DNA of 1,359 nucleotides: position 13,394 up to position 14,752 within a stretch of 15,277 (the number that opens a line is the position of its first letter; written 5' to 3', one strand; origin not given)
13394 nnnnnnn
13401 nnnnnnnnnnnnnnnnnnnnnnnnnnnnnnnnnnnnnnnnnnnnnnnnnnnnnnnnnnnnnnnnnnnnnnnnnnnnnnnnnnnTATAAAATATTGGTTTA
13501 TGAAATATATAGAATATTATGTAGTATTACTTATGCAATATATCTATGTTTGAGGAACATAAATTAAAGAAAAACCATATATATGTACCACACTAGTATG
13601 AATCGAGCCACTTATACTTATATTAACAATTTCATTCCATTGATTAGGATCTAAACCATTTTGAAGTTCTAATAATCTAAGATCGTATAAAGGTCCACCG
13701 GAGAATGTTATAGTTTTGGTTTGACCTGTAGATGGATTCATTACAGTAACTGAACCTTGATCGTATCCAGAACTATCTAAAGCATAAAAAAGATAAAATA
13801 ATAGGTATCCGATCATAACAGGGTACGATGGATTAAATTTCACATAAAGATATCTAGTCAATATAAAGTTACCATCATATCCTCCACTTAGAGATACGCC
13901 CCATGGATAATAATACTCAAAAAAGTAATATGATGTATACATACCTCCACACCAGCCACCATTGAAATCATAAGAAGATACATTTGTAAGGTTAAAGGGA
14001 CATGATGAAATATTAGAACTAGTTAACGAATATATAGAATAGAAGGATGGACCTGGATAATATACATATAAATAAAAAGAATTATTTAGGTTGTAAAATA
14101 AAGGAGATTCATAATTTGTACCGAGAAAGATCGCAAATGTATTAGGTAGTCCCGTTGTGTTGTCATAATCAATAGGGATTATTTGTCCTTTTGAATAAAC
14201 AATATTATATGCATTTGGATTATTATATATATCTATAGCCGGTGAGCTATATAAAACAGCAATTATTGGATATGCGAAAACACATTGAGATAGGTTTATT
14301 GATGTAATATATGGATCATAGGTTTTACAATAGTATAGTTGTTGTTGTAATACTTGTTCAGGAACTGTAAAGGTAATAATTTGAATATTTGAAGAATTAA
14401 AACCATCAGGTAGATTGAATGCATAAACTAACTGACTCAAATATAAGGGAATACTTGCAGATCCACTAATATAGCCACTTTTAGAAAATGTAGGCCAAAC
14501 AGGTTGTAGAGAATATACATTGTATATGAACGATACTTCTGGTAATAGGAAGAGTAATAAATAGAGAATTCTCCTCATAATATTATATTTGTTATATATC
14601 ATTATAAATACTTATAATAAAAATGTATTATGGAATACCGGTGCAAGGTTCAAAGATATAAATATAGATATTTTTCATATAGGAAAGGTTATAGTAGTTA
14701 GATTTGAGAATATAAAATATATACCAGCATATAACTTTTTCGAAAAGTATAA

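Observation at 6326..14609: Head-to-tail array of six secreted glycoprotein paralogues from two unrelated families (A-B-B-A-B-A), plus a coupled cytoplasmic gene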

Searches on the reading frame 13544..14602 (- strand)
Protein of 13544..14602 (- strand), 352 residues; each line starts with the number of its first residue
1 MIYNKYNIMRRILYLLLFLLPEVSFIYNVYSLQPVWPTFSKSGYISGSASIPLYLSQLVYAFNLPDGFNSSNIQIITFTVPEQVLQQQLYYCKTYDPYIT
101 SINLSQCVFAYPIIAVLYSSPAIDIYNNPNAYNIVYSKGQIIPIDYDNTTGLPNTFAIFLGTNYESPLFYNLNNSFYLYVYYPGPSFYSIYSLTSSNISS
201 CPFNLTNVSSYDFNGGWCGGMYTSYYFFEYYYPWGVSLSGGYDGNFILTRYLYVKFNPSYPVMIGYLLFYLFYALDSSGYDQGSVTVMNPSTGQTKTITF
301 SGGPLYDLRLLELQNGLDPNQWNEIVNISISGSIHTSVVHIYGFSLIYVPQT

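Call 3: search_protein_families(library=pfam, proteins=[window:13544-14602:-], max_evalue=1)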
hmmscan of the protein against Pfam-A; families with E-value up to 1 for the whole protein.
window:13544-14602:- (352 aa): 0 families

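Call 4: search_protein_families(library=phrogs, proteins=[window:13544-14602:-], max_evalue=0.1)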
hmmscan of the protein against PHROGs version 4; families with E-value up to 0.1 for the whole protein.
window:13544-14602:- (352 aa): 0 families

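Call 7: find_homologous_proteins(query=window:13544-14602:-)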
Query window:13544-14602:- (352 aa): 13 proteins with E <= 0.001 among 2366 candidates.
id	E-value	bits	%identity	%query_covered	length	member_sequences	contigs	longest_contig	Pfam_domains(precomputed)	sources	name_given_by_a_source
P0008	1.2e-224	763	100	98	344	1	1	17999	-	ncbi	ncbi:MAG: hypothetical protein ACP5GJ_04025 [Nanopusillaceae archaeon]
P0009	8.0e-84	300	46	97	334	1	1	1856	-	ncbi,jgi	-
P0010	3.2e-70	255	48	98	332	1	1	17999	-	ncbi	ncbi:MAG: hypothetical protein ACP5GJ_04010 [Nanopusillaceae archaeon]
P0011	6.1e-67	245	44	97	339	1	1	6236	-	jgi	jgi:hypothetical protein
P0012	3.0e-66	242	44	96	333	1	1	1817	-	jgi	-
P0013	2.8e-65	239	42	89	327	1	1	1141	-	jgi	-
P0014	6.6e-62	228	45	85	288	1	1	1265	-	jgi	jgi:hypothetical protein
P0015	2.7e-59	219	42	97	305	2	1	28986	-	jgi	jgi:hypothetical protein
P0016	6.2e-57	212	44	98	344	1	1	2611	-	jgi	jgi:hypothetical protein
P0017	5.8e-55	205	40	97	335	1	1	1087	-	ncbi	-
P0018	1.3e-54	204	42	92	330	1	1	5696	-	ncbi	-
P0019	6.8e-49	185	41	86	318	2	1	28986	-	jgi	jgi:hypothetical protein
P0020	1.7e-46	177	46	78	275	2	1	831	-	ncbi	ncbi:MAG: hypothetical protein ACP5GJ_04515, partial [Nanopusillaceae archaeon]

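Call 10: find_encoding_contigs(protein=P0015, flank=10000, max_places=3)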
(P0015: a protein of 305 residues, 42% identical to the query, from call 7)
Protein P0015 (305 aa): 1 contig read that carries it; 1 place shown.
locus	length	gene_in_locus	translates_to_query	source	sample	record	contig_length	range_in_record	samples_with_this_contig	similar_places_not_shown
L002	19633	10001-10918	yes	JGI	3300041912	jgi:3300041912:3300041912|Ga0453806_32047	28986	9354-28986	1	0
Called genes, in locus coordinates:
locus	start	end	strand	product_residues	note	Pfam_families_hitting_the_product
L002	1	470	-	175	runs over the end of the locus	-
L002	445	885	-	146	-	-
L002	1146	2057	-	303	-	-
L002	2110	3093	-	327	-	-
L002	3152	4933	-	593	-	PF05317:Thermopsin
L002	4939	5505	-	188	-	-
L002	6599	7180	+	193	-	-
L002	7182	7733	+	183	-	-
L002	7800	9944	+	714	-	PF00493:MCM, PF01078:Mg_chelatase (faint), PF07726:AAA_3 (weak), PF07728:AAA_5, PF17855:MCM_lid, PF21120: (weak)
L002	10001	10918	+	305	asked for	-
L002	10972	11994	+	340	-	-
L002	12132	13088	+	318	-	-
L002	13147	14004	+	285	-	PF00493:MCM, PF13337:BrxL_ATPase (faint), PF07726:AAA_3 (faint), PF07728:AAA_5, PF01078:Mg_chelatase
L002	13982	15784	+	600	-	-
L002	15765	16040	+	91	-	-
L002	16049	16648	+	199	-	-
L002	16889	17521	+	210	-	-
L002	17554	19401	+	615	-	-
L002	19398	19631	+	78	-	?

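Call 20: find_related_loci(query=A1, collection=genome_contigs, flank=10000)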
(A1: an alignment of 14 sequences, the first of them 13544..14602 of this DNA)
Query A1 (352 aa) in genome_contigs; peptide patterns used: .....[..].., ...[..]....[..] (x = any residue, [..] = any of these).
129 stretches matched a pattern, but none encodes a relative of the query by tblastn (E <= 1e-3).

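Call 22: find_related_loci(query=A1, collection=metagenome_contigs, flank=10000)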
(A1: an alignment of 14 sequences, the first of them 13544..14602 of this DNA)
Query A1 (352 aa) in metagenome_contigs; peptide patterns used: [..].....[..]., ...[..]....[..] (x = any residue, [..] = any of these).
457 stretches matched a pattern; 1 encode a relative of the query (tblastn E <= 1e-3); 1 distinct loci.
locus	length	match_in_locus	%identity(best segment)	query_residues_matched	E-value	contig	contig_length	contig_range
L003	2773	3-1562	42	1-352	1e-63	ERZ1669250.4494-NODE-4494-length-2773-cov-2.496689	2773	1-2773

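Call 23: find_encoding_contigs(protein=P0011, flank=10000, max_places=3)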
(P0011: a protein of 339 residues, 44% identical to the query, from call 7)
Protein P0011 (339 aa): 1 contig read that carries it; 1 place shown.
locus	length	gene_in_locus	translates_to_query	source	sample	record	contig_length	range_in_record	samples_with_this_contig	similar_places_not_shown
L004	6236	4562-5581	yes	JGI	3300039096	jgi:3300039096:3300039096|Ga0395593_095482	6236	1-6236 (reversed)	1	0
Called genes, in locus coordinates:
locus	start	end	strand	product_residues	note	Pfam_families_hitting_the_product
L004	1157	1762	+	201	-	-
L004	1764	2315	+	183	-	-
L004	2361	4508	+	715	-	PF00493:MCM, PF00158:Sigma54_activat (weak), PF00004:AAA (weak), PF07726:AAA_3 (faint), PF07728:AAA_5, PF01078:Mg_chelatase (weak), PF17855:MCM_lid, PF21120: (weak)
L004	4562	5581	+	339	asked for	-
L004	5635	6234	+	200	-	?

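Call 24: find_encoding_contigs(protein=P0018, flank=10000, max_places=3)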
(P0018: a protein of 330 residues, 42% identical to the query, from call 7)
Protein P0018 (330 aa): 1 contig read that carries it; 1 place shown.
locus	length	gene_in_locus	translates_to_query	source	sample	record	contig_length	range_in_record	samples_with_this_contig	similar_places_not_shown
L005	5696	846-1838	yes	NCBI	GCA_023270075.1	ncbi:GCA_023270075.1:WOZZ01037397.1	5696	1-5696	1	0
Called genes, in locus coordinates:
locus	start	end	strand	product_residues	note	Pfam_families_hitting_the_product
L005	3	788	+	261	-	?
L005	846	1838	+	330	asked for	-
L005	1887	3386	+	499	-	-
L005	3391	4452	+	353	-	-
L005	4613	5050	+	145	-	-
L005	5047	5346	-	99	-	PF04471:Mrr_cat (weak), PF01870:Hjc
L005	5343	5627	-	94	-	-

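Call 26: find_encoding_contigs(protein=P0016, flank=10000, max_places=3)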
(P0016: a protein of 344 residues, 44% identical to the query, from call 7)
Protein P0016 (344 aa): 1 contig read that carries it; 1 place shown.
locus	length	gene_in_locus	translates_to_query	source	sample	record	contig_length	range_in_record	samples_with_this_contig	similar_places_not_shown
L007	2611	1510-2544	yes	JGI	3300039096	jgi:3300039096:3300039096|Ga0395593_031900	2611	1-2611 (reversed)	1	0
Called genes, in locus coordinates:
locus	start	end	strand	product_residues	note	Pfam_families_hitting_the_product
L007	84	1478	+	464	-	-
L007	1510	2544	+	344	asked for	-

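Call 29: search_protein_representatives(alignment_id=A1)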
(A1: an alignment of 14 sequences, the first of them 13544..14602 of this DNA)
Query: 14 sequences, 333 profile positions. Proteins with E-value up to 0.001 (for the whole library): 8; up to 1e-10: 8; up to 1e-30: 8. The best 8 are listed.
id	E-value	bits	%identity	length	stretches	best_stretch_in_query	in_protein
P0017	5.2e-140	482.7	-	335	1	1-332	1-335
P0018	1.1e-131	455.3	-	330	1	1-332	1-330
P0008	7.7e-123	426.3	-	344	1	1-333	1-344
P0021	9.3e-111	386.6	-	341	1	1-333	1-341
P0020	1.5e-107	376.1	-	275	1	65-333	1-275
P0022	2.4e-105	368.8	-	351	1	1-332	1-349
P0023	7.2e-58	212.7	-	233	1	124-331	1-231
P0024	5.5e-48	180.2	-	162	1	177-332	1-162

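Call 57: find_related_loci(query=A1, collection=viral_contigs, flank=10000)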
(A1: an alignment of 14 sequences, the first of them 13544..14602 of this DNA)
Query A1 (352 aa) in viral_contigs; peptide patterns used: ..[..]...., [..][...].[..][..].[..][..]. (x = any residue, [..] = any of these).
52 stretches matched a pattern, but none encodes a relative of the query by tblastn (E <= 1e-3).

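Call 60: search_protein_families(library=ncbifam, proteins=[window:13544-14602:-], max_evalue=0.1)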
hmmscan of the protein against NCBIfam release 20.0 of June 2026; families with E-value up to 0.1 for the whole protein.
window:13544-14602:- (352 aa): 0 families

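Call 83: find_encoding_contigs(protein=P0008, flank=10000, max_places=2)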
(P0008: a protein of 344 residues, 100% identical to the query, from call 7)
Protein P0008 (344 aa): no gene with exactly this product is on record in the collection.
